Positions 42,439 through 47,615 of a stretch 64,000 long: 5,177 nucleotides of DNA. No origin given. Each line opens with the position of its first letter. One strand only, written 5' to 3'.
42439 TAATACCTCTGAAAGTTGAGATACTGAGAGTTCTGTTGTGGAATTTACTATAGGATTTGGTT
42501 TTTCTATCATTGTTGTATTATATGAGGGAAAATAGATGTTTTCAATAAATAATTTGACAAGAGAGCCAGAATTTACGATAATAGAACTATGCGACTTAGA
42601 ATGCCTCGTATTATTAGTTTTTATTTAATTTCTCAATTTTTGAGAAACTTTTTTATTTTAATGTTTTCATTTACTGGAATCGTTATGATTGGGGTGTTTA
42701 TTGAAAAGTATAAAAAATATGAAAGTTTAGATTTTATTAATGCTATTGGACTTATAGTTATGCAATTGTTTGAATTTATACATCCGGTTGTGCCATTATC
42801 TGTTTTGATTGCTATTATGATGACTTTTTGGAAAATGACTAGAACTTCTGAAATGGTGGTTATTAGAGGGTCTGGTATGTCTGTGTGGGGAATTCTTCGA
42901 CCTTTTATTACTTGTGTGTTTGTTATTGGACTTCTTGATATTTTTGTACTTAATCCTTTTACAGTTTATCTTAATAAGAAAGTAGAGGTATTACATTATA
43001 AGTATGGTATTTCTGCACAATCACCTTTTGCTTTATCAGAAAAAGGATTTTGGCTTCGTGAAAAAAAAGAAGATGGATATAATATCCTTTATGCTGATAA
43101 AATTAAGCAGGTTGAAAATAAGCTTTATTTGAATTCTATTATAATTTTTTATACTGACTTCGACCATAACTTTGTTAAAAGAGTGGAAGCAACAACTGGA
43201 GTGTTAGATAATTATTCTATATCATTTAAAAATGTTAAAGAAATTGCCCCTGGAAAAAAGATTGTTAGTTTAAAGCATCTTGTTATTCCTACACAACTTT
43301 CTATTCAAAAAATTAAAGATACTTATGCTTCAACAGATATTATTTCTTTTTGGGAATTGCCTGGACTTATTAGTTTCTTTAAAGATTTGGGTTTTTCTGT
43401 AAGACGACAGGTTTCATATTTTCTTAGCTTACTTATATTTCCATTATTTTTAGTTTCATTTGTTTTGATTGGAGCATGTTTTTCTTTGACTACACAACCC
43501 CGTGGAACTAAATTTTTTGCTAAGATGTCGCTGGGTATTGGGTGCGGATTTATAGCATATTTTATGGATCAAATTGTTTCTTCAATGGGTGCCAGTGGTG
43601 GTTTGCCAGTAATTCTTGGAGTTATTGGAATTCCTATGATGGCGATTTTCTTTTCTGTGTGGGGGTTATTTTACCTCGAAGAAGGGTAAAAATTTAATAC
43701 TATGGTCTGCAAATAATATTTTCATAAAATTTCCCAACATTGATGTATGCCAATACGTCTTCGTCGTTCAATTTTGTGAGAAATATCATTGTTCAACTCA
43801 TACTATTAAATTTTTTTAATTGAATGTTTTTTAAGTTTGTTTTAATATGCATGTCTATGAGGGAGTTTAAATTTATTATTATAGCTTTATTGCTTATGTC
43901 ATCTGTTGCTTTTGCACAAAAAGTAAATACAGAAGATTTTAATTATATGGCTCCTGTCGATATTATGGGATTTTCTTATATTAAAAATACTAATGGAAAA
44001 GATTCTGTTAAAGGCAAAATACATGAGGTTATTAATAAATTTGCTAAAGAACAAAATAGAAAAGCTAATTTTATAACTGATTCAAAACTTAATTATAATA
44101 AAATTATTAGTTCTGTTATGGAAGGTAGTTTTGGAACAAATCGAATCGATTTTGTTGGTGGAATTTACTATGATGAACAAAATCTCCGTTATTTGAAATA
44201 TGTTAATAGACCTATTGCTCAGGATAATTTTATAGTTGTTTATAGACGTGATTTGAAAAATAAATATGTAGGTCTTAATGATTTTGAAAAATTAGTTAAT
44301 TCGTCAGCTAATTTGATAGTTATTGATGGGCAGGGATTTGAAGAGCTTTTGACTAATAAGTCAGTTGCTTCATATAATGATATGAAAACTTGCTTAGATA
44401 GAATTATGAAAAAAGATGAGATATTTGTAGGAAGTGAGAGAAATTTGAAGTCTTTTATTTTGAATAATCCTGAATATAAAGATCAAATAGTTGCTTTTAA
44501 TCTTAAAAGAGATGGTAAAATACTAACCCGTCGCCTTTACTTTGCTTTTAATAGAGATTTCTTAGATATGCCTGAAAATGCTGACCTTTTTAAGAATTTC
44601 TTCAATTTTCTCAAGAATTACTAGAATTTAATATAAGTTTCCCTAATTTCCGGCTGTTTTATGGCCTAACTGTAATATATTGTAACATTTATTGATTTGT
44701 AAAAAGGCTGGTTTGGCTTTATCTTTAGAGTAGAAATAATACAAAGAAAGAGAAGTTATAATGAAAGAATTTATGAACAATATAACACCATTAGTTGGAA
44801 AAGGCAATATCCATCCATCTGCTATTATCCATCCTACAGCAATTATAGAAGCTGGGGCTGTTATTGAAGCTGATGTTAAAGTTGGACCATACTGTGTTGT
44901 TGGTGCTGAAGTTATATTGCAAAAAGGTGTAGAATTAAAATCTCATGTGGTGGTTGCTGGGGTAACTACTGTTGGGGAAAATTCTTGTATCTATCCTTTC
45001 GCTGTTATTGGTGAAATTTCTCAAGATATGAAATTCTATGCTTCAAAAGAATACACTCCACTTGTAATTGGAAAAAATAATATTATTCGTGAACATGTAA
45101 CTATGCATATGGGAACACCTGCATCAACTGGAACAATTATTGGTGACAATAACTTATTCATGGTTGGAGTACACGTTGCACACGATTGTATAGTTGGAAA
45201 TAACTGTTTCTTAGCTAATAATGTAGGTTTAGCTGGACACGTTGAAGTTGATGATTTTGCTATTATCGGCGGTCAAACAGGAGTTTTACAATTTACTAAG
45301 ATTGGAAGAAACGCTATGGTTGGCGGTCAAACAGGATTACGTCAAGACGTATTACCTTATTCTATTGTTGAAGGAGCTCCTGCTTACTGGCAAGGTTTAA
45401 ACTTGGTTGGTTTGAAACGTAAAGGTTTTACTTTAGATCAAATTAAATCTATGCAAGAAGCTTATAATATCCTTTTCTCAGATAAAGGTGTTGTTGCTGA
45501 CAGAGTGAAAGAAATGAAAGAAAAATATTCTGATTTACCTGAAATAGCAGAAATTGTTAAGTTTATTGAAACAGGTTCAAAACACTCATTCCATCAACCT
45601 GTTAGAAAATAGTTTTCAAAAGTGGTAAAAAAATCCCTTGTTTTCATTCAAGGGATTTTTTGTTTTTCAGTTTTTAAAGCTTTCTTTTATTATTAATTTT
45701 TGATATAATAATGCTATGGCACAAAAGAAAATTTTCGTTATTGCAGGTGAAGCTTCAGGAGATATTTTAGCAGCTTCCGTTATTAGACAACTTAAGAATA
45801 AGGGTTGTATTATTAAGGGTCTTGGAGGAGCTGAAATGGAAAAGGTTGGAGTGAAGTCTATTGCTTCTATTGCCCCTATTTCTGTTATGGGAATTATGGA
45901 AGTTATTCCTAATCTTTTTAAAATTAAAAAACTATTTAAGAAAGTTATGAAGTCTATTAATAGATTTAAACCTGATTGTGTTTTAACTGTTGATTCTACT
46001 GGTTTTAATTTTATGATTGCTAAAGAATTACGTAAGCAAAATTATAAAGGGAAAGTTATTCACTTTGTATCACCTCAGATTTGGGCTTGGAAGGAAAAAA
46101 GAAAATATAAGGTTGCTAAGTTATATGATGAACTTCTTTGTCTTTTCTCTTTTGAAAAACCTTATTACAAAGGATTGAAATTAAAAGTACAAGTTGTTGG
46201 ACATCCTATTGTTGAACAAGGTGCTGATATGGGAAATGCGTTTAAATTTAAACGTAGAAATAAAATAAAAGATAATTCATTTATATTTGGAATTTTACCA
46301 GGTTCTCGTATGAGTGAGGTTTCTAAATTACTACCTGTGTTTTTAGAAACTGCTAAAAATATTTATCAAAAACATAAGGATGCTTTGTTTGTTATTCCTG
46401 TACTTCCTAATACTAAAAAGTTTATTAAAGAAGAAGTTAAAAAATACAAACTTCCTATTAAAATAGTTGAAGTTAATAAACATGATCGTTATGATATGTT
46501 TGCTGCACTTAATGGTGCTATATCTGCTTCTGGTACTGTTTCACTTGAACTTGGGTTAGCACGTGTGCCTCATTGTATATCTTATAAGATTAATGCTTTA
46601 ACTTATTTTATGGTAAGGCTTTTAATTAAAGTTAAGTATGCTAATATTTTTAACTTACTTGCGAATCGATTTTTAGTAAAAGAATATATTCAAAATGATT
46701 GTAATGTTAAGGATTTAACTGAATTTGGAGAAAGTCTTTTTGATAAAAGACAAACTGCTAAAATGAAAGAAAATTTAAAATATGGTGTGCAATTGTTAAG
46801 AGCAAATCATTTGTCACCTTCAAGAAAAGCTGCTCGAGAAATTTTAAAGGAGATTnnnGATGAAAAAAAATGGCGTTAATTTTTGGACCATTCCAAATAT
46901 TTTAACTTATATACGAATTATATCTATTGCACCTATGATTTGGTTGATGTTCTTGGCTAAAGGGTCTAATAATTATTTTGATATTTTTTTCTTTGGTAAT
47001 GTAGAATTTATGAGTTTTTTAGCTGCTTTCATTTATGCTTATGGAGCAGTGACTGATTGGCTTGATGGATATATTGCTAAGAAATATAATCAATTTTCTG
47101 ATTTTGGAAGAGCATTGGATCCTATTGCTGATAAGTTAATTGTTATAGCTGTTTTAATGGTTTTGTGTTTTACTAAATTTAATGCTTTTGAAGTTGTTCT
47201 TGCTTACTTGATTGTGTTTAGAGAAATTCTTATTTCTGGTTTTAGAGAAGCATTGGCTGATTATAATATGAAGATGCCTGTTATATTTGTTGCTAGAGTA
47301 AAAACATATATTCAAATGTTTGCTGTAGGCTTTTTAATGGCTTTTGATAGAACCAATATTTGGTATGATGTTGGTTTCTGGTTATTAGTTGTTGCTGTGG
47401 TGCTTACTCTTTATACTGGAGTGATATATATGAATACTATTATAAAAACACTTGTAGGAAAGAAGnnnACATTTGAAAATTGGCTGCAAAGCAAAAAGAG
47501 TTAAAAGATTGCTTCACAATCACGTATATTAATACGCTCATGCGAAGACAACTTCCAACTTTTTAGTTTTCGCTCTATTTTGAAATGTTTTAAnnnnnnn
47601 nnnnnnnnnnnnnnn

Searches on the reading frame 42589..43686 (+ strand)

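Call 62: search_protein_families(library=pfam, proteins=[window:42589-43686:+], max_evalue=0.00001)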
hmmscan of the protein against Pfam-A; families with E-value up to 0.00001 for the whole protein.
window:42589-43686:+ (366 aa): 1 family
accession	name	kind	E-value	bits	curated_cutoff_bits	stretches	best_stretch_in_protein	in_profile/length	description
PF03739.19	LptF_LptG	-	7.5e-51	173.7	27.9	1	12-360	2-351/353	Lipopolysaccharide export system permease LptF/LptG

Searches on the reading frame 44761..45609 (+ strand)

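Call 103: search_protein_families(library=pfam, proteins=[window:44761-45609:+], max_evalue=0.0001)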
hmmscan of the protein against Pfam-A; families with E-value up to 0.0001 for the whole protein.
window:44761-45609:+ (283 aa): 3 families
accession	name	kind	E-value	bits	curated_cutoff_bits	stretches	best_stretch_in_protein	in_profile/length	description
PF00132.30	Hexapep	-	6.4e-26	89.4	27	2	124-159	1-36/36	Bacterial transferase hexapeptide (six repeats)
PF13720.11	Acetyltransf_11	-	1.9e-21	76.7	24.5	1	196-273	1-78/82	Udp N-acetylglucosamine O-acyltransferase; Domain 2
PF25084.1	LbH_EIF2B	-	2.4e-06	27.9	54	0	26-59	72-105/105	EIF2B subunit epsilon LbH domain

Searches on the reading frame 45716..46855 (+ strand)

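Call 103: search_protein_families(library=pfam, proteins=[window:45716-46855:+], max_evalue=0.0001)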
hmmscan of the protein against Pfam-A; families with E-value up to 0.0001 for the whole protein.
window:45716-46855:+ (380 aa): 1 family
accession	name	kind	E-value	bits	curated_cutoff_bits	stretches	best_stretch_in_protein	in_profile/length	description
PF02684.21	LpxB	-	6.7e-93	312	22.6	1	6-361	1-359/374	Lipid-A-disaccharide synthetase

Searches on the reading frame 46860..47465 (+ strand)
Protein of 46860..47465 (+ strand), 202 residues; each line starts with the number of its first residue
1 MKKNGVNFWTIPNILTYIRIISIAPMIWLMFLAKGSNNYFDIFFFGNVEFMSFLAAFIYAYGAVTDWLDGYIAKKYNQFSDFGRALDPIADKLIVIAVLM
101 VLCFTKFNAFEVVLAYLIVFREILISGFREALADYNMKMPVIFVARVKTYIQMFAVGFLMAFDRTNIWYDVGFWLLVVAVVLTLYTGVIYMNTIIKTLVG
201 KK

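Call 103: search_protein_families(library=pfam, proteins=[window:46860-47465:+], max_evalue=0.0001)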
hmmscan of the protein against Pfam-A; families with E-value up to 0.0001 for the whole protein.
window:46860-47465:+ (202 aa): 1 family
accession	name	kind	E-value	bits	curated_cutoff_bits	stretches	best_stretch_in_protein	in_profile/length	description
PF01066.26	CDP-OH_P_transf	-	2.7e-31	109.5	22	1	9-184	1-151/152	CDP-alcohol phosphatidyltransferase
